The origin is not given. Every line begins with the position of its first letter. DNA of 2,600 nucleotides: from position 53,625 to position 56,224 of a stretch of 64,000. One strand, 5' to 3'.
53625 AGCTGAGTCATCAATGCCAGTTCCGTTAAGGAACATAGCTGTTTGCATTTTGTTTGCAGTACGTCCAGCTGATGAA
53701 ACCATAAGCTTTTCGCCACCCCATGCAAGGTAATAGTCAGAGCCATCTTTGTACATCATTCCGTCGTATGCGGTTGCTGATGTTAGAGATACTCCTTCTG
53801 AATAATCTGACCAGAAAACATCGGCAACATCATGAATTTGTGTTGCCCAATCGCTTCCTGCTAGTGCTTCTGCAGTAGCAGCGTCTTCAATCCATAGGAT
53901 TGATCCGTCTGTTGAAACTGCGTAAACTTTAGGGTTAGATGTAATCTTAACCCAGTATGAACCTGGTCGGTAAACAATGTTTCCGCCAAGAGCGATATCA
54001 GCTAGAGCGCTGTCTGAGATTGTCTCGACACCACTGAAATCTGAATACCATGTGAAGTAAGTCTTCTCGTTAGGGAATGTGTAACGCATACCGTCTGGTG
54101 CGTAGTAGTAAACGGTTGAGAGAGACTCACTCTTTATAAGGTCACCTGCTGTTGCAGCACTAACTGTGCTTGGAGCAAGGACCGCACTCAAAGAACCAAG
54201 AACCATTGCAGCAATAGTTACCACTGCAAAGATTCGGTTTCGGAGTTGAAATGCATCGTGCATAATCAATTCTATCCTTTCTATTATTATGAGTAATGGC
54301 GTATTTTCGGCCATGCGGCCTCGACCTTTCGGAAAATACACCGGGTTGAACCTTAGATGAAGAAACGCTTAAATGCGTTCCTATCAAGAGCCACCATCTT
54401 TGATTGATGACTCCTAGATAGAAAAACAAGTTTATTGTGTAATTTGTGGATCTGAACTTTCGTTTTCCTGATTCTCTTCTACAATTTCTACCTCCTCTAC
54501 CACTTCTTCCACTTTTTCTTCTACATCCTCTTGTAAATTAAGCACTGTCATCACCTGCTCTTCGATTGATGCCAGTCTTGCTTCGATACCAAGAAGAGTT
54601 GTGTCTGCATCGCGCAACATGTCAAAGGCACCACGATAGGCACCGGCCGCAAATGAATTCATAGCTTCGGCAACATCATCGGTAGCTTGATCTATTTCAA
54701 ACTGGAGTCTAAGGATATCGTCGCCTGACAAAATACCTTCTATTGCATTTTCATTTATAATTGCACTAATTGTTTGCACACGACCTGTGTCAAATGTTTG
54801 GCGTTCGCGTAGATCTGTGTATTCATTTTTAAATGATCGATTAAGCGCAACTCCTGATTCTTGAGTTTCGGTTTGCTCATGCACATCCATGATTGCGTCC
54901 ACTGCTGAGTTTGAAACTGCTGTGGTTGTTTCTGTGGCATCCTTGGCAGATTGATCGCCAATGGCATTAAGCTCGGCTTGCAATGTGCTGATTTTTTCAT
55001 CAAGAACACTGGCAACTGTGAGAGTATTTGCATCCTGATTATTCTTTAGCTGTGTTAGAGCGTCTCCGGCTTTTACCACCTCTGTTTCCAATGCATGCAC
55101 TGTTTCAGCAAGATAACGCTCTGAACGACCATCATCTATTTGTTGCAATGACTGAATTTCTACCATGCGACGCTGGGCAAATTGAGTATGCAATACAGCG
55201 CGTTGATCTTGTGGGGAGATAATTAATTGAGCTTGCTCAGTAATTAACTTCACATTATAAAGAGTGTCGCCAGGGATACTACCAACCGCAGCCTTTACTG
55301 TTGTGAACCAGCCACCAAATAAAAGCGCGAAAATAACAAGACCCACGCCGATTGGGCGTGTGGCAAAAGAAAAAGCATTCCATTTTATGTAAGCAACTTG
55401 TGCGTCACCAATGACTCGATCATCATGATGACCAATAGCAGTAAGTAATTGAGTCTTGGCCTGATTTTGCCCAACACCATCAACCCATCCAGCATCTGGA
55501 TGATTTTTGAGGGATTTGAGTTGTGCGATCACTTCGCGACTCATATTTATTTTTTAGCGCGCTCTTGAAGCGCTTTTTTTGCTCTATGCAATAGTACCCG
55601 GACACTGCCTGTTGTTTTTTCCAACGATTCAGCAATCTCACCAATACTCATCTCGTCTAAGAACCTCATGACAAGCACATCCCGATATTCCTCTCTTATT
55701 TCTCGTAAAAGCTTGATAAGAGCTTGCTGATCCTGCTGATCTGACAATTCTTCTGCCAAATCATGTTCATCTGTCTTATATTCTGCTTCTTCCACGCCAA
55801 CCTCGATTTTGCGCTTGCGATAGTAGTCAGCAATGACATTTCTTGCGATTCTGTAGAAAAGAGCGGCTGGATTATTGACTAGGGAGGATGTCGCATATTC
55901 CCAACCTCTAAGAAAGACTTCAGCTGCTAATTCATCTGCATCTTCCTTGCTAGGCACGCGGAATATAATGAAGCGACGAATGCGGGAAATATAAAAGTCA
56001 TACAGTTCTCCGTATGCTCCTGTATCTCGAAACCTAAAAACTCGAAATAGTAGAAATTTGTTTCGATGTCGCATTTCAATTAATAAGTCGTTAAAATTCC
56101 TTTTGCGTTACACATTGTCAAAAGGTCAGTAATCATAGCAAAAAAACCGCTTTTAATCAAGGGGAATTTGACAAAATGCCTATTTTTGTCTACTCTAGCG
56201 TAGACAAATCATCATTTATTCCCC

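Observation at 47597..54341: Shared domain of about 110 aa between the C-terminus of the S8 protease and the N-terminus of the giant surface protein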

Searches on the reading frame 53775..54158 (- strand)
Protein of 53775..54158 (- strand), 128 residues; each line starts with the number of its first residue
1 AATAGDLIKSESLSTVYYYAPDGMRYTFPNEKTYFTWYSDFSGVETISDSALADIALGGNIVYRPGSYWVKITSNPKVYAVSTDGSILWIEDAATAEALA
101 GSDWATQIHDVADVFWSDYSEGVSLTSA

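Call 33: search_protein_representatives(alignment_id=A2)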
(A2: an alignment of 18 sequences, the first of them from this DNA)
Query: 18 sequences, 128 profile positions. Proteins with E-value up to 0.001 (for the whole library): 5491; up to 1e-10: 4227; up to 1e-30: 2408. The best 150 are listed.
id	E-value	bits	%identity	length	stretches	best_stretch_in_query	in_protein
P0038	1.0e-98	342.7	-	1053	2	4-127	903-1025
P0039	8.7e-80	281.4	-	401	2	4-127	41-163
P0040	3.3e-75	266.6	-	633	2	4-127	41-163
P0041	2.8e-74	263.6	-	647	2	4-127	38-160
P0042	8.0e-74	262.2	-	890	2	5-127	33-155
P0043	1.4e-70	251.7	-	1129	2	2-127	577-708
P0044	2.2e-70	251.0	-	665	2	4-127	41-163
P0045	9.0e-65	232.9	-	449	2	2-127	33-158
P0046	9.6e-64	229.6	-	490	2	3-126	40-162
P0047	4.8e-59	214.4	-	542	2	4-126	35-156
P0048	1.5e-56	206.3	-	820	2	5-127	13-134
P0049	2.5e-56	205.6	-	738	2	5-127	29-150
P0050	3.0e-56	205.3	-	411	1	3-127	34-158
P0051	8.8e-56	203.8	-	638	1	2-127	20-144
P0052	2.3e-55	202.5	-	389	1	3-126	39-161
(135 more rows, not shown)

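Call 36: search_protein_families(library=pfam, alignment_id=A3, max_evalue=0.0001)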
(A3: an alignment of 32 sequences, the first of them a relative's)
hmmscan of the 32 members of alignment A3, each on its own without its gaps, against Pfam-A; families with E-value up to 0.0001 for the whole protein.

A. member 1, P0071 (548 aa): 2 families
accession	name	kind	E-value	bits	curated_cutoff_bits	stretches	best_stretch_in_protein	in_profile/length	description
PF02369.22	Big_1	-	1.2e-11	45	34.9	1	305-398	2-93/93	Bacterial Ig-like domain (group 1)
PF09134.16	Invasin_D3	-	1.2e-09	39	33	1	302-399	2-97/98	Invasin, domain 3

B. families by the number of members that match (of 32 scanned): 31 families (the first 25 are shown)
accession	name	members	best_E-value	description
PF02369.22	Big_1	5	5.6e-27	Bacterial Ig-like domain (group 1)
PF09134.16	Invasin_D3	4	2.9e-17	Invasin, domain 3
PF11999.13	Ice_binding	2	1.7e-59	Ice-binding-like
PF13620.12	CarboxypepD_reg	2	1.7e-42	Carboxypeptidase regulatory-like domain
PF18998.6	Flg_new_2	2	1e-26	Divergent InlB B-repeat domain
PF16656.11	Pur_ac_phosph_N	2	3.1e-17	Purple acid Phosphatase, N-terminal domain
PF13205.12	Big_5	2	7e-14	Bacterial Ig-like domain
PF00041.27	fn3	2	1.6e-12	Fibronectin type III domain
PF13715.12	CarbopepD_reg_2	2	1.8e-09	CarboxypepD_reg-like domain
PF09479.16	Flg_new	2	6.1e-09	Listeria-Bacteroides repeat domain (List_Bact_rpt)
PF14686.12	fn3_3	2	8.3e-09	Polysaccharide lyase family 4, domain II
PF17957.7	Big_7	2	2.7e-08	Bacterial Ig domain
PF17164.10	DUF5122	1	7.8e-113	Domain of unknown function (DUF5122) beta-propeller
PF00082.27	Peptidase_S8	1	3.1e-47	Subtilase family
PF11258.13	DUF3048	1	3.6e-43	Protein of unknown function (DUF3048) N-terminal domain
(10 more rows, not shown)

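Call 37: search_protein_families(library=pfam, alignment_id=A4, max_evalue=0.0001)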
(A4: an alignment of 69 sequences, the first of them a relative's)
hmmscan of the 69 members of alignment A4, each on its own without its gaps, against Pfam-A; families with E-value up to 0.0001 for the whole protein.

A. member 1, P0056 (1212 aa): 0 families

B. families by the number of members that match (of 69 scanned): 15 families
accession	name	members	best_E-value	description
PF16656.11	Pur_ac_phosph_N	4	1.3e-15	Purple acid Phosphatase, N-terminal domain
PF17957.7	Big_7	4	2.2e-13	Bacterial Ig domain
PF00041.27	fn3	3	1.9e-10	Fibronectin type III domain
PF09394.16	Inhibitor_I42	2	1.2e-20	Chagasin family peptidase inhibitor I42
PF12891.13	Glyco_hydro_44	1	8.5e-53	Glycoside hydrolase family 44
PF08309.17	LVIVD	1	5.1e-40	LVIVD repeat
PF13365.12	Trypsin_2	1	2.8e-28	Trypsin-like peptidase domain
PF14240.11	YHYH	1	1.7e-19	YHYH protein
PF00089.32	Trypsin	1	7.3e-12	Trypsin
PF05887.16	Trypan_PARP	1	1.2e-06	Procyclic acidic repetitive protein (PARP)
PF13229.12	Beta_helix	1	3.3e-06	Right handed beta helix region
PF17161.10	DUF5123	1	9.1e-06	Domain of unknown function (DUF5123)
PF25059.1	FN3_DSCAM-DSCAML_C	1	1.3e-05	DSCAM/DSCAML C-terminal Fn3-like domain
PF01833.30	TIG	1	1.4e-05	IPT/TIG domain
PF13473.12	Cupredoxin_1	1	6.1e-05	Cupredoxin-like domain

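Call 38: search_protein_families(library=pfam, alignment_id=A2, max_evalue=10)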
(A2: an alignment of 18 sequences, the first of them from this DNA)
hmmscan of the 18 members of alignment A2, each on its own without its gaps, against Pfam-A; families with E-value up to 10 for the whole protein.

A. member 1, seq(128 aa): 0 families

B. families by the number of members that match (of 18 scanned): 7 families
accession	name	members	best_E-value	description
PF04952.20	AstE_AspA_hybrid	4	0.092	AstE/AspA barrel-sandwich hybrid domain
PF11623.14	NdhS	3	0.0076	NAD(P)H dehydrogenase subunit S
PF14238.11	DUF4340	2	0.022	Domain of unknown function (DUF4340)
PF01936.24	NYN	1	0.018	NYN domain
PF04369.19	Lactococcin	1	0.025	Lactococcin-like family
PF23974.1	DUF7300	1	0.081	Domain of unknown function (DUF7300)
PF03192.19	DUF257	1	0.3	Pyrococcus protein of unknown function, DUF257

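Call 39: search_solved_structures(query=A2, max_evalue=10)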
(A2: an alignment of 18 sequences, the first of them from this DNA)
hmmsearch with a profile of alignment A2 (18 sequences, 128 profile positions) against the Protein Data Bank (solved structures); distinct sequences matched with E-value up to 10: 9.
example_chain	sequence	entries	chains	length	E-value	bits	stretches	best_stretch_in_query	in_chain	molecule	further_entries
7kqy_A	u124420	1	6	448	0.051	17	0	12-37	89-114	Heavy-Chain only Human Antibodies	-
6iyh_A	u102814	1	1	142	0.37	14.2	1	24-42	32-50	Alpha chain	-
2qs8_A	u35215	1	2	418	0.44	14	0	24-61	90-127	Xaa-Pro Dipeptidase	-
9ymk_G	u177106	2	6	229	0.83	13.1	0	12-40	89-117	RM20A3 Fab heavy chain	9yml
9msd_C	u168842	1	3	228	0.86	13.1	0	12-40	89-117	RM20A3 Rab heavy chain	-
8c3v_H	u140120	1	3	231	1.1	12.7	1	12-39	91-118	BA.2-13 heavy chain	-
8sdf_H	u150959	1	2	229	1.4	12.4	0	12-36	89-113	Neutralizing antibody CC25.4 heavy chain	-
8yub_A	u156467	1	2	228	1.5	12.3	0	12-36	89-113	Neutralizing antibody CC25.4 heavy chain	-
6nms_H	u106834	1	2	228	2.3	11.7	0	12-31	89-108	Fab 136 anti-SIRP-alpha antibody Variable Heavy Chain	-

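Call 40: find_related_loci(query=A2, collection=genome_contigs, flank=6000)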
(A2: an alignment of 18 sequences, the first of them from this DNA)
Query A2 (128 aa) in genome_contigs; peptide patterns used: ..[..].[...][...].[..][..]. (x = any residue, [..] = any of these).
576 stretches matched a pattern; 561 encode a relative of the query (tblastn E <= 1e-3); the best 80 are kept; 80 distinct loci.
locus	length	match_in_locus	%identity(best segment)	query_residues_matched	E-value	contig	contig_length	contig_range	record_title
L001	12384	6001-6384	81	1-128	5e-67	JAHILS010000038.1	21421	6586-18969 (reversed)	MAG: Patescibacteria group bacterium isolate KR13_N2.mb.36 KR13_N2.mb.36_k141_193861, whole genome shotgun sequence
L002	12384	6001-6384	71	1-128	1e-58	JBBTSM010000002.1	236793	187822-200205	MAG: Patescibacteria group bacterium isolate H41-bin182_1 H41_bin182_1_000000000002, whole genome shotgun sequence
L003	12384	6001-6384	72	1-128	1e-58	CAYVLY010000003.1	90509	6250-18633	MAG TPA_asm: uncultured Gammaproteobacteria bacterium isolate SRP167671_co2_208 genome assembly, contig: NODE_275_length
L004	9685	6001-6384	72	1-128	2e-58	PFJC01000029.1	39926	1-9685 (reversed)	MAG: Candidatus Uhrbacteria bacterium CG_4_10_14_3_um_filter_41_21 CG_4_10_14_3_um_filter_scaffold_342_c, whole genome s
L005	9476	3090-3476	71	1-128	4e-58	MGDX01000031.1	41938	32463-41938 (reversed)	MAG: Candidatus Uhrbacteria bacterium RIFCSPHIGHO2_02_FULL_53_13 rifcsphigho2_02_scaffold_4576, whole genome shotgun seq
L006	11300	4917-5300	73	1-128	1e-57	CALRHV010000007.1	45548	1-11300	MAG: Candidatus Uhrbacteria bacterium isolate TrH-25oct19-208 genome assembly, contig: TrH-25oct19-C1294, whole genome s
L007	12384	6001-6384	71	1-128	9e-58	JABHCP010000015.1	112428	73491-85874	MAG: Candidatus Uhrbacteria bacterium isolate SI037_bin110 k141_1576779, whole genome shotgun sequence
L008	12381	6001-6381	69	3-128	7e-56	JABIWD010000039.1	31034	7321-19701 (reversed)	MAG: Candidatus Uhrbacteria bacterium isolate SI072_bin87 k141_1111273, whole genome shotgun sequence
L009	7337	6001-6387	68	1-128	7e-56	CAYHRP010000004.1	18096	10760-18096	MAG TPA_asm: uncultured Gammaproteobacteria bacterium isolate ERP119705_co15_220 genome assembly, contig: NODE_3085_leng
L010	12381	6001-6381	72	1-128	3e-55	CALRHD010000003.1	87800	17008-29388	MAG: Candidatus Uhrbacteria bacterium isolate MaH-04nov19-192 genome assembly, contig: MaH-04nov19-C385, whole genome sh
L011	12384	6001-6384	70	1-128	7e-55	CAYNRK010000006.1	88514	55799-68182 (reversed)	MAG TPA_asm: uncultured Gammaproteobacteria bacterium isolate SRP077602_co8_262 genome assembly, contig: NODE_306_length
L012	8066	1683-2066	69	1-128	9e-55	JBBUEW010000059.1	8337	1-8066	MAG: Patescibacteria group bacterium isolate H41-bin101_1 H41_bin101_1_000000000059, whole genome shotgun sequence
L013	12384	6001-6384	70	1-128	6e-55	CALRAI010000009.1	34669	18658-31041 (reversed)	MAG: Candidatus Uhrbacteria bacterium isolate MaH-04nov19-6 genome assembly, contig: MaH-04nov19-C2863, whole genome sho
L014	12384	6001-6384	67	1-128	2e-54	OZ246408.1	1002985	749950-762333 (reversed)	MAG: uncultured Gammaproteobacteria bacterium isolate SRP141376_co4_2 genome assembly, chromosome: 1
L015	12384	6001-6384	69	1-128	1e-54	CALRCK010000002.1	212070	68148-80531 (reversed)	MAG: Candidatus Uhrbacteria bacterium isolate Ike-50m-33 genome assembly, contig: Ike-50-c15, whole genome shotgun seque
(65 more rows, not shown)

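Call 48: find_homologous_proteins(query=A2, max_evalue=0.001)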
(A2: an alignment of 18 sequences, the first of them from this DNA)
Query A2 (18 sequences) (128 aa, profile of the alignment): 88 proteins with E <= 0.001 among 1874 candidates.
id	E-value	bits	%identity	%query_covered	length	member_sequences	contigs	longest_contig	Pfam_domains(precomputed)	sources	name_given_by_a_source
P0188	2.2e-55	204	51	98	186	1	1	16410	-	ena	-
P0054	1.2e-54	202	51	92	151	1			-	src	-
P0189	1.3e-54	202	55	92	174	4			-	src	-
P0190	6.6e-54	199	51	98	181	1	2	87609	-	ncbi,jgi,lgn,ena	ncbi:MAG: hypothetical protein WC459_02995 [Patescibacteria group bacterium]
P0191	9.6e-54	199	53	100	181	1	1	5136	-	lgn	-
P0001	4.7e-53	197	73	97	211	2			-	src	-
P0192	4.8e-53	197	52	98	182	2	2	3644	-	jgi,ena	-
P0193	6.8e-53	196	61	98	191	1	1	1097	-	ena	-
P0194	9.1e-53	196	55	93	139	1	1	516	-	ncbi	-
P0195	2.8e-52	194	56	98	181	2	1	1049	-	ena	-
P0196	4.0e-51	190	50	98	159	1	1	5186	-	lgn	-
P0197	9.1e-51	189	48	95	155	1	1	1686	-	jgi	-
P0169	1.0e-50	189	50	93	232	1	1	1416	PF02369.23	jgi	jgi:hypothetical protein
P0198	1.8e-50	188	48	100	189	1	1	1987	-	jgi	-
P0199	1.9e-49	185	50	98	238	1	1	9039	-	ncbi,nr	ncbi:MAG: hypothetical protein Q7R83_03600, partial [bacterium]|nr:hypothetical protein [bacterium]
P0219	2.0e-43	166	44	90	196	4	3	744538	-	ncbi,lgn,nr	ncbi:MAG: hypothetical protein PHW53_02115 [Patescibacteria group bacterium]|nr:hypothetical protein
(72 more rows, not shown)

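Call 82: find_encoding_contigs(protein=P0219, flank=6000, max_places=1)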
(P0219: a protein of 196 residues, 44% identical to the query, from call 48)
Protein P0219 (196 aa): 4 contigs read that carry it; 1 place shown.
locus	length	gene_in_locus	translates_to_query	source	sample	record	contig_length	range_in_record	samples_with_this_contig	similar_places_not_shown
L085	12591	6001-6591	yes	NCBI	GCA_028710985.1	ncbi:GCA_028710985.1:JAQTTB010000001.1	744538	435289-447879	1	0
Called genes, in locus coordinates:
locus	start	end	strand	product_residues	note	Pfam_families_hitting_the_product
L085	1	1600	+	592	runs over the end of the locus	PF18895:T4SS_pilin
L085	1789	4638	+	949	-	PF00005:ABC_tran (faint), PF02463:SMC_N (faint), PF03193:RsgA_GTPase (faint), PF13175:AAA_15 (faint), PF13191:AAA_16 (faint), PF13304:AAA_21 (faint), PF17760:UvrA_inter, PF17755:UvrA_DNA-bind, +4 more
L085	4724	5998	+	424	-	-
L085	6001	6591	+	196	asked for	-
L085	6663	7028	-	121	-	PF01245:Ribosomal_L19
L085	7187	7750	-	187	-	PF13189:Cytidylate_kin2, PF13207:AAA_17, PF13238:AAA_18, PF02224:Cytidylate_kin (weak)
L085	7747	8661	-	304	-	PF01479:S4, PF00849:PseudoU_synth_2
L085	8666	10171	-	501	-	PF01743:PolyA_pol, PF01966:HD (weak)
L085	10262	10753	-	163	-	-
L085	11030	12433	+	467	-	PF13517:FG-GAP_3 (faint), PF01839:FG-GAP (faint), PF03734:YkuD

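Call 83: find_encoding_contigs(protein=P0190, flank=6000, max_places=1)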
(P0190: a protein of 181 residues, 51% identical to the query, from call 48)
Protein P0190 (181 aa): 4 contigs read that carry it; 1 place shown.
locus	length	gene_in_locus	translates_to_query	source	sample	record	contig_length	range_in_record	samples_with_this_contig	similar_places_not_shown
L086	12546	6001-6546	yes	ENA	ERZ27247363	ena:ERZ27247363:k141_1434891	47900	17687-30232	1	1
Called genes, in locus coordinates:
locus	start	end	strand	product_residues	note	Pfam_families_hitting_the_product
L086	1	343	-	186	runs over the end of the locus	PF08207:EFP_N, PF01132:EFP, PF09285:Elong-fact-P_C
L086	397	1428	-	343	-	PF00152:tRNA-synt_2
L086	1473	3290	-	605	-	PF00009:GTP_EFTU, PF01926:MMR_HSR1 (weak), PF22042:EF-G_D2, PF03144:GTP_EFTU_D2, PF14492:EFG_III (weak), PF00679:EFG_C, PF21018:BipA_C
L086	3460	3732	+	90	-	-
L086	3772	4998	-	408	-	PF13739:PdaC, PF11738:DUF3298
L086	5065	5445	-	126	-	-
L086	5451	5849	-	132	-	PF07883:Cupin_2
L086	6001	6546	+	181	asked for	-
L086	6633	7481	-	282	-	PF01048:PNP_UDP_1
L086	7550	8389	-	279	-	PF13385:Laminin_G_3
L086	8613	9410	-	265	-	PF13385:Laminin_G_3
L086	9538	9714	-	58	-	-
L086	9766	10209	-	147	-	-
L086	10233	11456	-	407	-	PF12704:MacB_PCD, PF02687:FtsX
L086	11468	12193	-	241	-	PF00005:ABC_tran, PF02463:SMC_N (faint)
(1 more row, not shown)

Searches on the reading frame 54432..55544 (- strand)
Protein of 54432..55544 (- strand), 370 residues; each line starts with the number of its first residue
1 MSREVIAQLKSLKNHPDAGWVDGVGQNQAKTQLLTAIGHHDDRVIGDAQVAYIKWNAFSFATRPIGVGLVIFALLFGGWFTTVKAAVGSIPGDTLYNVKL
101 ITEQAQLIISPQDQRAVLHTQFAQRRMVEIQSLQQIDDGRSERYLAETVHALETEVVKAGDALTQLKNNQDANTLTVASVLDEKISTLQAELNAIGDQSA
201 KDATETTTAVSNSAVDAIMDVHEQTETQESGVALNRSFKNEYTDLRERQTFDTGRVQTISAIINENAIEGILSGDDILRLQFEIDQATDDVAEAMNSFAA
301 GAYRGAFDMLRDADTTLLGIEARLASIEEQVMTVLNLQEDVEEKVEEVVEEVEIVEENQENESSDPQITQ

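Call 18: search_protein_families(library=pfam, proteins=[window:54432-55544:-], max_evalue=0.001)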
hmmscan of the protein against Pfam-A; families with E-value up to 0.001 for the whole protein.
window:54432-55544:- (370 aa): 1 family
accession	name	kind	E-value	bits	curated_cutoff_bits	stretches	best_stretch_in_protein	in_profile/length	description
PF18915.5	DUF5667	-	2e-06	28.6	27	1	88-183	1-94/99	Domain of unknown function (DUF5667)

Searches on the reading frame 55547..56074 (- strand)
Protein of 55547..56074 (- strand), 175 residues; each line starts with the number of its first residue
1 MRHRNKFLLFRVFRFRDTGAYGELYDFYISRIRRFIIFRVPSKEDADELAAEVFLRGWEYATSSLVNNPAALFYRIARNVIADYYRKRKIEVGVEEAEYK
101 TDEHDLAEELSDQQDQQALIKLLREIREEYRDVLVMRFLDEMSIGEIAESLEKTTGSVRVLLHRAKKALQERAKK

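Call 18: search_protein_families(library=pfam, proteins=[window:55547-56074:-], max_evalue=0.001)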
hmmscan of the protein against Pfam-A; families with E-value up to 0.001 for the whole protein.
window:55547-56074:- (175 aa): 3 families
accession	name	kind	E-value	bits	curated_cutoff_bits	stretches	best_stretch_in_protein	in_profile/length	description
PF08281.18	Sigma70_r4_2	-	2.3e-14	53.2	25.7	1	117-169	2-54/54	Sigma-70, region 4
PF04545.22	Sigma70_r4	-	1.2e-08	34.8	24.1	1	123-170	2-49/50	Sigma-70, region 4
PF04542.20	Sigma70_r2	-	1.2e-07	31.8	24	1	25-89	2-69/71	Sigma-70 region 2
